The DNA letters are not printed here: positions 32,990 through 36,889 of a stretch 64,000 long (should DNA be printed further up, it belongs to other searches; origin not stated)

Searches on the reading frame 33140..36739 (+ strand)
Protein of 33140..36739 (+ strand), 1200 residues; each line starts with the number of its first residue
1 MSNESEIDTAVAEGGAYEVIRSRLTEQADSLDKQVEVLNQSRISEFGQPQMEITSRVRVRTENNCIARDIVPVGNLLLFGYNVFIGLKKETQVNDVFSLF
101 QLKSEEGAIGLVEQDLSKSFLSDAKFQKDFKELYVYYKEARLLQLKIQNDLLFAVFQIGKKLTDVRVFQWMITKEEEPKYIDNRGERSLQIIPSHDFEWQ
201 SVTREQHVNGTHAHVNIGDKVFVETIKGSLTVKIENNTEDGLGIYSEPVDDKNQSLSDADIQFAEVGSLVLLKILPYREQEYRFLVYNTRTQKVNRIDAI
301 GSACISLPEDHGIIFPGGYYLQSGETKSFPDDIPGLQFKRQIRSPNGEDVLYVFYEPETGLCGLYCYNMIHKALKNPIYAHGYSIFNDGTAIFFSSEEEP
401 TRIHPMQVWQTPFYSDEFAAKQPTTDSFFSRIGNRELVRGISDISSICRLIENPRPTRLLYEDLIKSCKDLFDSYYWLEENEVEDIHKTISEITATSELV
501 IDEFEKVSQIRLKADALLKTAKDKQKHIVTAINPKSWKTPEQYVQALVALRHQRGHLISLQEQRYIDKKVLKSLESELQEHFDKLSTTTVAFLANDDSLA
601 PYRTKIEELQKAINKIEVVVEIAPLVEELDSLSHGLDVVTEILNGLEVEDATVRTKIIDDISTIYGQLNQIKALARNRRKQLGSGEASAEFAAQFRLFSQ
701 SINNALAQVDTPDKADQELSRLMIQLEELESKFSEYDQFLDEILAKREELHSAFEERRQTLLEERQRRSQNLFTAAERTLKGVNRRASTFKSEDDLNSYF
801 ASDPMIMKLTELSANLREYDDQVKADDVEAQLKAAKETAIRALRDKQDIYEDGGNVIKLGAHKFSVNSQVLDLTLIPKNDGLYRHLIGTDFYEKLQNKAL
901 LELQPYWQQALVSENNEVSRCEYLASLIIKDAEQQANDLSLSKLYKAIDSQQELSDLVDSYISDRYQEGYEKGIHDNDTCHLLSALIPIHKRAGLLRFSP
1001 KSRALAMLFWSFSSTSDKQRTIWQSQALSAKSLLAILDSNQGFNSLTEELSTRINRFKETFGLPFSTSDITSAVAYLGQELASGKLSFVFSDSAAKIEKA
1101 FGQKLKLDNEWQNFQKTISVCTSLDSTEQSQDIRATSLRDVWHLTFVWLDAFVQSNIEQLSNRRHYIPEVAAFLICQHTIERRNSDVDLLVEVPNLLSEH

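Call 62: search_protein_representatives(protein=window:33140-36739:+)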
Query: 1200 residues. Proteins with E-value up to 0.001 (for the whole library): 1357; up to 1e-10: 959; up to 1e-30: 436. The best 150 are listed.
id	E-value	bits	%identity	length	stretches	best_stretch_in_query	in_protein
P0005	0.0e+00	1712.2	63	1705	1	1-1200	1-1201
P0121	0.0e+00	1190.8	49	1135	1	13-1120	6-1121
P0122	0.0e+00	1145.8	46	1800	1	12-1200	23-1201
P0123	0.0e+00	1136.7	49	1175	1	9-1118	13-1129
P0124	0.0e+00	1131.3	48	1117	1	6-1096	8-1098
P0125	0.0e+00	1126.1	47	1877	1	12-1200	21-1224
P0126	0.0e+00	1070.9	46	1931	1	13-1153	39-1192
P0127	0.0e+00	1064.9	44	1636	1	3-1134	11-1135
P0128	0.0e+00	1026.0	49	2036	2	113-1011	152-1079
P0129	0.0e+00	1022.4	43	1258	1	8-1200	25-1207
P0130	1.5e-294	996.6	44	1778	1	8-1200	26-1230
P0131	9.4e-294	994.0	44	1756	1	13-1099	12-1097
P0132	1.9e-285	966.5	44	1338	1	14-1063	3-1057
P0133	5.3e-283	958.4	43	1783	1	9-1083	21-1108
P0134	7.2e-282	954.6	42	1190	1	8-1136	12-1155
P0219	5.0e-149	514.8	30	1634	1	5-1083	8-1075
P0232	1.6e-137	476.7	29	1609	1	15-1116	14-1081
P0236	4.4e-135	468.6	28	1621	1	12-1008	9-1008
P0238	1.2e-133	463.8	30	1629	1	15-1011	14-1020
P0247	3.2e-124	432.6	30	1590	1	9-995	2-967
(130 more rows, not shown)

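Call 63: find_encoding_contigs(protein=P0236, flank=8000, max_places=3)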
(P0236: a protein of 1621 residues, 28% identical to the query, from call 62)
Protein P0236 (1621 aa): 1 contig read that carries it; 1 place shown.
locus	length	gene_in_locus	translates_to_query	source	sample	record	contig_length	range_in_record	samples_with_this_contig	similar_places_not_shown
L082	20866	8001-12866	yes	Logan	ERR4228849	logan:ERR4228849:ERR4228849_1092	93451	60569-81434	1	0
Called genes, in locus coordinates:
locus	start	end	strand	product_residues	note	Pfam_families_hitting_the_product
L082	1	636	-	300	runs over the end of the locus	PF12796:Ank_2 (faint), PF13637:Ank_4 (faint), PF13857:Ank_5 (faint), PF00023:Ank (faint)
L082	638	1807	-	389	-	PF00023:Ank (faint), PF13606:Ank_3 (faint), PF13637:Ank_4 (faint), PF13857:Ank_5 (faint), PF12796:Ank_2 (weak)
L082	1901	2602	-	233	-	-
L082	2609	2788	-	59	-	-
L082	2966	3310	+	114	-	-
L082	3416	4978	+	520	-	PF12796:Ank_2 (faint)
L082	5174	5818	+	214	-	-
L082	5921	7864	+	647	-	-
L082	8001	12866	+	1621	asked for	PF12458:DUF3686, PF07728:AAA_5 (faint), PF25472:DUF7902, PF00004:AAA (weak)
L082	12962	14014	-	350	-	-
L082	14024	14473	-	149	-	PF00583:Acetyltransf_1 (weak), PF13508:Acetyltransf_7 (weak)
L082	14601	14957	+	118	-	-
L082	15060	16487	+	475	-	PF03062:MBOAT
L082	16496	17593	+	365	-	PF04311:DUF459, PF13472:Lipase_GDSL_2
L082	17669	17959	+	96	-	-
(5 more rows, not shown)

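Call 65: find_encoding_contigs(protein=P0232, flank=6000, max_places=2)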
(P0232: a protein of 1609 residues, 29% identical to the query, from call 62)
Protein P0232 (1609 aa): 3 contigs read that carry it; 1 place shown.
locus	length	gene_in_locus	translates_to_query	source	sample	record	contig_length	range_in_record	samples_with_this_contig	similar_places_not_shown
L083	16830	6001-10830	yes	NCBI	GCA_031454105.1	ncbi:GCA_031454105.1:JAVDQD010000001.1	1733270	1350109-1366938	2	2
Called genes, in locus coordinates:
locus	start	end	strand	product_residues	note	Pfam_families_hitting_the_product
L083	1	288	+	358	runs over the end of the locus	PF02805:Ada_Zn_binding, PF12833:HTH_18, PF01035:DNA_binding_1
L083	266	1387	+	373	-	PF01035:DNA_binding_1, PF00730:HhH-GPD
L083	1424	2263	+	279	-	PF13714:PEP_mutase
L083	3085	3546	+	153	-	PF01928:CYTH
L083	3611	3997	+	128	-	PF00166:Cpn10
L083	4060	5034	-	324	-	PF00490:ALAD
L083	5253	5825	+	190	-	PF07929:PRiA4_ORF3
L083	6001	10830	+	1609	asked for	PF12458:DUF3686, PF07728:AAA_5 (faint), PF25472:DUF7902, PF00004:AAA (weak), PF13401:AAA_22 (faint)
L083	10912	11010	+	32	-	-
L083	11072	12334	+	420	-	PF03193:RsgA_GTPase (faint), PF13167:GTP-bdg_N, PF16360:GTP-bdg_M, PF00503:G-alpha (faint), PF00025:Arf (weak), PF01926:MMR_HSR1, PF02421:FeoB_N (weak), PF04670:Gtr1_RagA (weak), +1 more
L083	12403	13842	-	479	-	PF00224:PK, PF02887:PK_C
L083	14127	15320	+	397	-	-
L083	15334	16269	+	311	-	PF00294:PfkB, PF08543:Phos_pyr_kin (weak)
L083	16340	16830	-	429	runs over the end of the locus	PF06068:TIP49 (faint), PF05496:RuvB_N, PF01078:Mg_chelatase (faint), PF00004:AAA, PF13173:AAA_14, PF20720:nSTAND3 (weak), PF16193:AAA_assoc_2, PF12002:MgsA_C, +2 more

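Call 66: find_encoding_contigs(protein=P0219, flank=6000, max_places=2)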
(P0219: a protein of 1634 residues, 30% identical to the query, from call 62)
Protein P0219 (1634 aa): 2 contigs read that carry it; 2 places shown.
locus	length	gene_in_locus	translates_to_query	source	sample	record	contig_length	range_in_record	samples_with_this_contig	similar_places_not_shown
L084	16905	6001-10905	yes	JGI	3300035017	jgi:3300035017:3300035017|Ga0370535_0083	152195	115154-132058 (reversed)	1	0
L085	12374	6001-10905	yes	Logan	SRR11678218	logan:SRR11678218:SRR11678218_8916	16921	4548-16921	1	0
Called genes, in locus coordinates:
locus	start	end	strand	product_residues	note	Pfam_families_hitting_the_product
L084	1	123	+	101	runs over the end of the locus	PF00255:GSHPx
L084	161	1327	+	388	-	PF04107:GCS2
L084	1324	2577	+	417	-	PF01546:Peptidase_M20, PF07687:M20_dimer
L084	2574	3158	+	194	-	PF04752:ChaC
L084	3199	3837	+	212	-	-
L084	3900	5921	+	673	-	PF01145:Band_7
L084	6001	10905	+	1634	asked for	PF12458:DUF3686, PF25472:DUF7902, PF13401:AAA_22 (faint)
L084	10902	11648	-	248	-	PF04012:PspA_IM30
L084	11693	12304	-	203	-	PF01121:CoaE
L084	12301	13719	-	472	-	-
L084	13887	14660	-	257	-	PF02353:CMAS, PF13489:Methyltransf_23, PF13847:Methyltransf_31, PF08241:Methyltransf_11, PF08242:Methyltransf_12, PF13649:Methyltransf_25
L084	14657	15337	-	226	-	PF01243:PNPOx_N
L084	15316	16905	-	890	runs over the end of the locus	PF02739:5_3_exonuc_N, PF01367:5_3_exonuc, PF00476:DNA_pol_A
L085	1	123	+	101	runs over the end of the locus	PF00255:GSHPx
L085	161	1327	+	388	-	PF04107:GCS2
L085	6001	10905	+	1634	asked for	PF12458:DUF3686, PF25472:DUF7902, PF13401:AAA_22 (faint)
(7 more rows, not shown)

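Call 67: find_encoding_contigs(protein=P0247, flank=6000, max_places=2)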
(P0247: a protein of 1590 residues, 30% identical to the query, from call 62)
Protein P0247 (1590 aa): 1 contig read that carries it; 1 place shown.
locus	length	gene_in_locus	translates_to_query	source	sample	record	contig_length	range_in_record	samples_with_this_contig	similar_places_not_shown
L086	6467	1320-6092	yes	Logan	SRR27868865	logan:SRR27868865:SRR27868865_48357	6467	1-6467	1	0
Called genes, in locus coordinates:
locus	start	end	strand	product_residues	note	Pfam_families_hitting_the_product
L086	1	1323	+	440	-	?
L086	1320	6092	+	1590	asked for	PF12458:DUF3686, PF25472:DUF7902, PF00004:AAA (weak), PF07728:AAA_5 (weak)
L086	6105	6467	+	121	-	?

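Call 68: find_encoding_contigs(protein=P0238, flank=6000, max_places=2)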
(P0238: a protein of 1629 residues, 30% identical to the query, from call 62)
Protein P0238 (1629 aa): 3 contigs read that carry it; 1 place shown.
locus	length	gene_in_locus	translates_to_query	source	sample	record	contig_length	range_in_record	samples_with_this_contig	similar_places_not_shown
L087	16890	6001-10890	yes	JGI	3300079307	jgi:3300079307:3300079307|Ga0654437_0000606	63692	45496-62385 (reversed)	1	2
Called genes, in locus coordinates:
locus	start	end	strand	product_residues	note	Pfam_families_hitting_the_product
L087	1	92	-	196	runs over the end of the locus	-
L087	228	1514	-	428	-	PF02628:COX15-CtaA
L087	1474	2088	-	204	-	PF00174:Oxidored_molyb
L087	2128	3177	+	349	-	PF00478:IMPDH, PF01070:FMN_dh (weak), PF03060:NMO (weak)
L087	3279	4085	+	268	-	-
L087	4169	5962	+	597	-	-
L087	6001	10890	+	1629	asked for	PF12458:DUF3686, PF25472:DUF7902, PF00004:AAA (weak)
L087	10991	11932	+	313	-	PF14907:NTP_transf_5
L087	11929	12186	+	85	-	PF05402:PqqD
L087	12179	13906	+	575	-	PF00733:Asn_synthase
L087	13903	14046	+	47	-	-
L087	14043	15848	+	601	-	PF02463:SMC_N (faint), PF00005:ABC_tran, PF13304:AAA_21 (faint)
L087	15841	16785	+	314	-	-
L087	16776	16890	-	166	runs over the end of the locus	PF13471:Transglut_core3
